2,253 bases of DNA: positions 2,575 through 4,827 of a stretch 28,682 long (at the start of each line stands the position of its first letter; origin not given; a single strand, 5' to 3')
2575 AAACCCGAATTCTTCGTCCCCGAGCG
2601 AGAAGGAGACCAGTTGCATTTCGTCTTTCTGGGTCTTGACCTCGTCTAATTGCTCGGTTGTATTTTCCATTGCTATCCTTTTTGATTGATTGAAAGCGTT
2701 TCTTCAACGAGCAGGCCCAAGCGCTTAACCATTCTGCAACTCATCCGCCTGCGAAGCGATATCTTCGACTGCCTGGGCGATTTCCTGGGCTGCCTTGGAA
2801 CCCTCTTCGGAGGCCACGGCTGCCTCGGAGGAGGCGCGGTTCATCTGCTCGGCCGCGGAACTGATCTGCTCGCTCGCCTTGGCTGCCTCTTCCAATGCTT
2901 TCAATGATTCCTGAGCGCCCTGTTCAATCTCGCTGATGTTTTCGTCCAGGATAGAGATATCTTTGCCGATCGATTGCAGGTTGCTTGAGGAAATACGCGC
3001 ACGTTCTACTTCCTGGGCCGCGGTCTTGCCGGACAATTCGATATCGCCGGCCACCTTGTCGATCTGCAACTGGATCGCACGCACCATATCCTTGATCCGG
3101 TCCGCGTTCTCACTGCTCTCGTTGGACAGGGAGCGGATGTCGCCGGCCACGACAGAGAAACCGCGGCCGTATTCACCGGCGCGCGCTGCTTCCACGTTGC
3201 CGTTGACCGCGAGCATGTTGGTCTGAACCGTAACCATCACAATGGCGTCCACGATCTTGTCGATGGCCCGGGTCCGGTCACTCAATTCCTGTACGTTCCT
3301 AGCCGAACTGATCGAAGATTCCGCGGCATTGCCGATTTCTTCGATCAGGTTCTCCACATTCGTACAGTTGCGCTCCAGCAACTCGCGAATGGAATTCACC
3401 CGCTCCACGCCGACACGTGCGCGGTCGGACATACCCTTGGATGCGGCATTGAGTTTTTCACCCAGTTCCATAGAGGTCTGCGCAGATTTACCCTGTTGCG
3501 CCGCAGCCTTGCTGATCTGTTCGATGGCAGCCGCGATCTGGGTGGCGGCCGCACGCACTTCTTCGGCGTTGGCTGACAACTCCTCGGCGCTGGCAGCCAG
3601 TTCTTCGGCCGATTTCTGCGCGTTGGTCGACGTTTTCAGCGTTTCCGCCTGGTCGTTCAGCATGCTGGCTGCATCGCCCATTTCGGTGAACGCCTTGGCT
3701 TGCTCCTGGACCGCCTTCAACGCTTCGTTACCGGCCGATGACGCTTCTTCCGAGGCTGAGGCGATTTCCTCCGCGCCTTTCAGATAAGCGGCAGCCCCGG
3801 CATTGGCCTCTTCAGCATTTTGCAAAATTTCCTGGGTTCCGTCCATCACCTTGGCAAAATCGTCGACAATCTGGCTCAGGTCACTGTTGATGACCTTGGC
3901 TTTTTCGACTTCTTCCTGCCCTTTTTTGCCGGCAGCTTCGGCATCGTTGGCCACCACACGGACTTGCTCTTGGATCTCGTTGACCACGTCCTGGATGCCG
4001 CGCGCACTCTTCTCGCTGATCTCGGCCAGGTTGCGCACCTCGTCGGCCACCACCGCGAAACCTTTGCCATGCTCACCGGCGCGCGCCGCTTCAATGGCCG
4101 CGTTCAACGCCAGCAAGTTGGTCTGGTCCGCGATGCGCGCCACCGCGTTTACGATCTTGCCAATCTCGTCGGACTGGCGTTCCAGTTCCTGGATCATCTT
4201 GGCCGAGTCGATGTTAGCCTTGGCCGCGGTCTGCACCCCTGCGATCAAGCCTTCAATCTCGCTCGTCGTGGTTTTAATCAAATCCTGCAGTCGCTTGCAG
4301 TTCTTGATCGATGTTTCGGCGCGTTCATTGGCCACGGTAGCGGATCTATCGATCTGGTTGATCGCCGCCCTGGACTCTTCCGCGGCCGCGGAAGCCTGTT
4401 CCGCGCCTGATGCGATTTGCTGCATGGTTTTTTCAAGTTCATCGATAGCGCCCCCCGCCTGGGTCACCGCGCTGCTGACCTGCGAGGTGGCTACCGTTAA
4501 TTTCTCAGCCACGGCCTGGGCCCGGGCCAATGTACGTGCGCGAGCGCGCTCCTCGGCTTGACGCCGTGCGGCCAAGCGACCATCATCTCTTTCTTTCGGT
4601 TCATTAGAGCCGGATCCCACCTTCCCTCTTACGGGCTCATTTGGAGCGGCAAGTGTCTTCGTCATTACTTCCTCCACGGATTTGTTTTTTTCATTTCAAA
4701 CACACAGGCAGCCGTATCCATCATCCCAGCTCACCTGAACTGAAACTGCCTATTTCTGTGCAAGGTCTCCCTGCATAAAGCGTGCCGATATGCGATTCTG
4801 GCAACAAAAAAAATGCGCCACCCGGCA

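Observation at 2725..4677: Soluble MCP with two complete signalling domains in one polypeptide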

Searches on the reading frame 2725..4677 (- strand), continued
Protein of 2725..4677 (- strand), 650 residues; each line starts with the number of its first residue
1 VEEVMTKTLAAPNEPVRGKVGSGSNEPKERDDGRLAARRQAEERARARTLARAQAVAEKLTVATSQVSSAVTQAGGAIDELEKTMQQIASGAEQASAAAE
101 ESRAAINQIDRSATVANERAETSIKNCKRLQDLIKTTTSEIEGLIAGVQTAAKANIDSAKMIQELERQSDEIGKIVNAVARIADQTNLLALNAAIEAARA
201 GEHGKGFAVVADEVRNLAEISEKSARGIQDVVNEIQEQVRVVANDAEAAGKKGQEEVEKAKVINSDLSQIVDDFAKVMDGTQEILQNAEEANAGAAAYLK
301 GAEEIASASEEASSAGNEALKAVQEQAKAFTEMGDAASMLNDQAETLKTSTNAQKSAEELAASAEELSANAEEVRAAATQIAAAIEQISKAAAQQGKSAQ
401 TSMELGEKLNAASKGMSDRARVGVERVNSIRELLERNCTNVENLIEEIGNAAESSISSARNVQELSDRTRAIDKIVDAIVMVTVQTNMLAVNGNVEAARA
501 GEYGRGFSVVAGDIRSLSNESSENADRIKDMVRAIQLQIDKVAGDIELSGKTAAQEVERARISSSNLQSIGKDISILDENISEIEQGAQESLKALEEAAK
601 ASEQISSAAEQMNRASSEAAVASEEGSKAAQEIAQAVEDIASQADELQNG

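Call 56: get_annotated_region(hit=H1, flank=9000)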
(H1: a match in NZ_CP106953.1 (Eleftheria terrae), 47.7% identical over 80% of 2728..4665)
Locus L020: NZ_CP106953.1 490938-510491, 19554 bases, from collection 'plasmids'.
description: Eleftheria terrae strain P9846-PB plasmid unnamed2
organism: Eleftheria terrae (NCBI taxid 1597781)
taxonomy: Bacteria; Pseudomonadota; Betaproteobacteria; Burkholderiales; ; Eleftheria; Eleftheria terrae
host: -; source: soil sample,soil; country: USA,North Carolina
typing (MOB-suite, as given by PLSDB): mobilizable; relaxase MOBP
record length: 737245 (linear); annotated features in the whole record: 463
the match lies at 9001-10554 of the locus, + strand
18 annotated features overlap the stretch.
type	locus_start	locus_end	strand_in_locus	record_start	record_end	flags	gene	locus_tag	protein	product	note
CDS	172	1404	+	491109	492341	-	-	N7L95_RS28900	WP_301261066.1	IS110 family transposase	-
CDS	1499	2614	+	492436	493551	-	-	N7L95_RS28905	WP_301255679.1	IS5 family transposase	-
CDS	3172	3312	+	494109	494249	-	-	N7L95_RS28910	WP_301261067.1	hypothetical protein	-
CDS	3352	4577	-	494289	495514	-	-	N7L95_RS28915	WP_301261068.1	IS3 family transposase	-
CDS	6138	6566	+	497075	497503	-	-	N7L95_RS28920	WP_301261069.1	BLUF domain-containing protein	-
CDS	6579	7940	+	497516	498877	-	-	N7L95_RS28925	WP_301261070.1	ATP-binding protein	GO:0000160 - phosphorelay signal transduction system [Evidence IEA]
CDS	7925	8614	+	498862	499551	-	-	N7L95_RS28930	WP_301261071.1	response regulator transcription factor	GO:0000160 - phosphorelay signal transduction system [Evidence IEA]; GO:0006355 - regulation of DNA-templated ...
CDS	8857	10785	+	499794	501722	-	-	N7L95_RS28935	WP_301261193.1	methyl-accepting chemotaxis protein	GO:0007165 - signal transduction [Evidence IEA]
CDS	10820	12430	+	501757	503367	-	-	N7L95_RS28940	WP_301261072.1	chemotaxis protein CheW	GO:0006935 - chemotaxis [Evidence IEA]; GO:0007165 - signal transduction [Evidence IEA]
CDS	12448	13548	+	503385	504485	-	cheB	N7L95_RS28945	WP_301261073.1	chemotaxis-specific protein-glutamate methyltransferase CheB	GO:0006935 - chemotaxis [Evidence IEA]; GO:0000160 - phosphorelay signal transduction system [Evidence IEA]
CDS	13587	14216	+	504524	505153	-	-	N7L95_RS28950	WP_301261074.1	HEAT repeat domain-containing protein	-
CDS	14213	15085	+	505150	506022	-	-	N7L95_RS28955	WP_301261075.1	protein-glutamate O-methyltransferase CheR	GO:0032259 - methylation [Evidence IEA]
CDS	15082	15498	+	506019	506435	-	-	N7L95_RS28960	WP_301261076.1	response regulator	GO:0000160 - phosphorelay signal transduction system [Evidence IEA]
CDS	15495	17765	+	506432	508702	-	-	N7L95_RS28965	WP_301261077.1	chemotaxis protein CheA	GO:0006935 - chemotaxis [Evidence IEA]; GO:0007165 - signal transduction [Evidence IEA]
CDS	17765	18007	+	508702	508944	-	-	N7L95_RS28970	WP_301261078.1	hypothetical protein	-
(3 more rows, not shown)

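Call 72: find_encoding_contigs(protein=P0001, flank=1000, max_places=2)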
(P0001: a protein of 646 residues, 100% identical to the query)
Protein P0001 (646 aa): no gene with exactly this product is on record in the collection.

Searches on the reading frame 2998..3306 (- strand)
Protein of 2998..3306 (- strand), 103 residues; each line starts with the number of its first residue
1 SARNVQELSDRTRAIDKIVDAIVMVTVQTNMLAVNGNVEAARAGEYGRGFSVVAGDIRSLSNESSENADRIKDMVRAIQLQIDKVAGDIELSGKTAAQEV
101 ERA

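Call 70: search_solved_structures(query=window:2998-3306:-, max_evalue=0.001, show_alignments=5)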
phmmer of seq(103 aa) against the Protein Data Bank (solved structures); distinct sequences matched with E-value up to 0.001: 13.
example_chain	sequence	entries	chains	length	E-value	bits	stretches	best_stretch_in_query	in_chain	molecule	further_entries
1qu7_A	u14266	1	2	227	7.3e-15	58.3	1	5-100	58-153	METHYL-ACCEPTING CHEMOTAXIS PROTEIN I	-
4jpb_B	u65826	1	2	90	8.8e-15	58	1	6-78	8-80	Methyl-accepting chemotaxis protein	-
3ur1_C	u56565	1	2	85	9.5e-15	57.9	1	6-78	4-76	Methyl-accepting chemotaxis protein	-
3zx6_A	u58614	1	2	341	1.6e-14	57.2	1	5-100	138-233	HAMP, METHYL-ACCEPTING CHEMOTAXIS PROTEIN I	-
6s18_A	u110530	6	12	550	2.2e-14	56.8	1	2-94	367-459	Aromatic acid chemoreceptor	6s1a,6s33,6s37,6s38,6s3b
8c5v_I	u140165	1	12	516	3.4e-14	56.2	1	5-100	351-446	Methyl-accepting chemotaxis protein I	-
6s1k_E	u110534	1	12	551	3.5e-14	56.1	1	5-100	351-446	Methyl-accepting chemotaxis protein I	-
3g67_A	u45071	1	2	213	5.8e-14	55.4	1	5-79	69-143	Methyl-accepting chemotaxis protein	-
3g6b_A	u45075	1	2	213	5.8e-14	55.4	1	5-79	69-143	Methyl-accepting chemotaxis protein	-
31cj_A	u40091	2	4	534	2e-13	53.7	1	4-96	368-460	Aerotaxis receptor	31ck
2ch7_B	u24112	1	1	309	6.2e-13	52.2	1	8-90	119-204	METHYL-ACCEPTING CHEMOTAXIS PROTEIN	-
3ja6_H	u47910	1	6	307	6.4e-13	52.1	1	8-90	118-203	Methyl-accepting chemotaxis protein 2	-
2ch7_A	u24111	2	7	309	7.4e-13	51.9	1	8-90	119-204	METHYL-ACCEPTING CHEMOTAXIS PROTEIN | Methyl-accepting chemotaxis protein 2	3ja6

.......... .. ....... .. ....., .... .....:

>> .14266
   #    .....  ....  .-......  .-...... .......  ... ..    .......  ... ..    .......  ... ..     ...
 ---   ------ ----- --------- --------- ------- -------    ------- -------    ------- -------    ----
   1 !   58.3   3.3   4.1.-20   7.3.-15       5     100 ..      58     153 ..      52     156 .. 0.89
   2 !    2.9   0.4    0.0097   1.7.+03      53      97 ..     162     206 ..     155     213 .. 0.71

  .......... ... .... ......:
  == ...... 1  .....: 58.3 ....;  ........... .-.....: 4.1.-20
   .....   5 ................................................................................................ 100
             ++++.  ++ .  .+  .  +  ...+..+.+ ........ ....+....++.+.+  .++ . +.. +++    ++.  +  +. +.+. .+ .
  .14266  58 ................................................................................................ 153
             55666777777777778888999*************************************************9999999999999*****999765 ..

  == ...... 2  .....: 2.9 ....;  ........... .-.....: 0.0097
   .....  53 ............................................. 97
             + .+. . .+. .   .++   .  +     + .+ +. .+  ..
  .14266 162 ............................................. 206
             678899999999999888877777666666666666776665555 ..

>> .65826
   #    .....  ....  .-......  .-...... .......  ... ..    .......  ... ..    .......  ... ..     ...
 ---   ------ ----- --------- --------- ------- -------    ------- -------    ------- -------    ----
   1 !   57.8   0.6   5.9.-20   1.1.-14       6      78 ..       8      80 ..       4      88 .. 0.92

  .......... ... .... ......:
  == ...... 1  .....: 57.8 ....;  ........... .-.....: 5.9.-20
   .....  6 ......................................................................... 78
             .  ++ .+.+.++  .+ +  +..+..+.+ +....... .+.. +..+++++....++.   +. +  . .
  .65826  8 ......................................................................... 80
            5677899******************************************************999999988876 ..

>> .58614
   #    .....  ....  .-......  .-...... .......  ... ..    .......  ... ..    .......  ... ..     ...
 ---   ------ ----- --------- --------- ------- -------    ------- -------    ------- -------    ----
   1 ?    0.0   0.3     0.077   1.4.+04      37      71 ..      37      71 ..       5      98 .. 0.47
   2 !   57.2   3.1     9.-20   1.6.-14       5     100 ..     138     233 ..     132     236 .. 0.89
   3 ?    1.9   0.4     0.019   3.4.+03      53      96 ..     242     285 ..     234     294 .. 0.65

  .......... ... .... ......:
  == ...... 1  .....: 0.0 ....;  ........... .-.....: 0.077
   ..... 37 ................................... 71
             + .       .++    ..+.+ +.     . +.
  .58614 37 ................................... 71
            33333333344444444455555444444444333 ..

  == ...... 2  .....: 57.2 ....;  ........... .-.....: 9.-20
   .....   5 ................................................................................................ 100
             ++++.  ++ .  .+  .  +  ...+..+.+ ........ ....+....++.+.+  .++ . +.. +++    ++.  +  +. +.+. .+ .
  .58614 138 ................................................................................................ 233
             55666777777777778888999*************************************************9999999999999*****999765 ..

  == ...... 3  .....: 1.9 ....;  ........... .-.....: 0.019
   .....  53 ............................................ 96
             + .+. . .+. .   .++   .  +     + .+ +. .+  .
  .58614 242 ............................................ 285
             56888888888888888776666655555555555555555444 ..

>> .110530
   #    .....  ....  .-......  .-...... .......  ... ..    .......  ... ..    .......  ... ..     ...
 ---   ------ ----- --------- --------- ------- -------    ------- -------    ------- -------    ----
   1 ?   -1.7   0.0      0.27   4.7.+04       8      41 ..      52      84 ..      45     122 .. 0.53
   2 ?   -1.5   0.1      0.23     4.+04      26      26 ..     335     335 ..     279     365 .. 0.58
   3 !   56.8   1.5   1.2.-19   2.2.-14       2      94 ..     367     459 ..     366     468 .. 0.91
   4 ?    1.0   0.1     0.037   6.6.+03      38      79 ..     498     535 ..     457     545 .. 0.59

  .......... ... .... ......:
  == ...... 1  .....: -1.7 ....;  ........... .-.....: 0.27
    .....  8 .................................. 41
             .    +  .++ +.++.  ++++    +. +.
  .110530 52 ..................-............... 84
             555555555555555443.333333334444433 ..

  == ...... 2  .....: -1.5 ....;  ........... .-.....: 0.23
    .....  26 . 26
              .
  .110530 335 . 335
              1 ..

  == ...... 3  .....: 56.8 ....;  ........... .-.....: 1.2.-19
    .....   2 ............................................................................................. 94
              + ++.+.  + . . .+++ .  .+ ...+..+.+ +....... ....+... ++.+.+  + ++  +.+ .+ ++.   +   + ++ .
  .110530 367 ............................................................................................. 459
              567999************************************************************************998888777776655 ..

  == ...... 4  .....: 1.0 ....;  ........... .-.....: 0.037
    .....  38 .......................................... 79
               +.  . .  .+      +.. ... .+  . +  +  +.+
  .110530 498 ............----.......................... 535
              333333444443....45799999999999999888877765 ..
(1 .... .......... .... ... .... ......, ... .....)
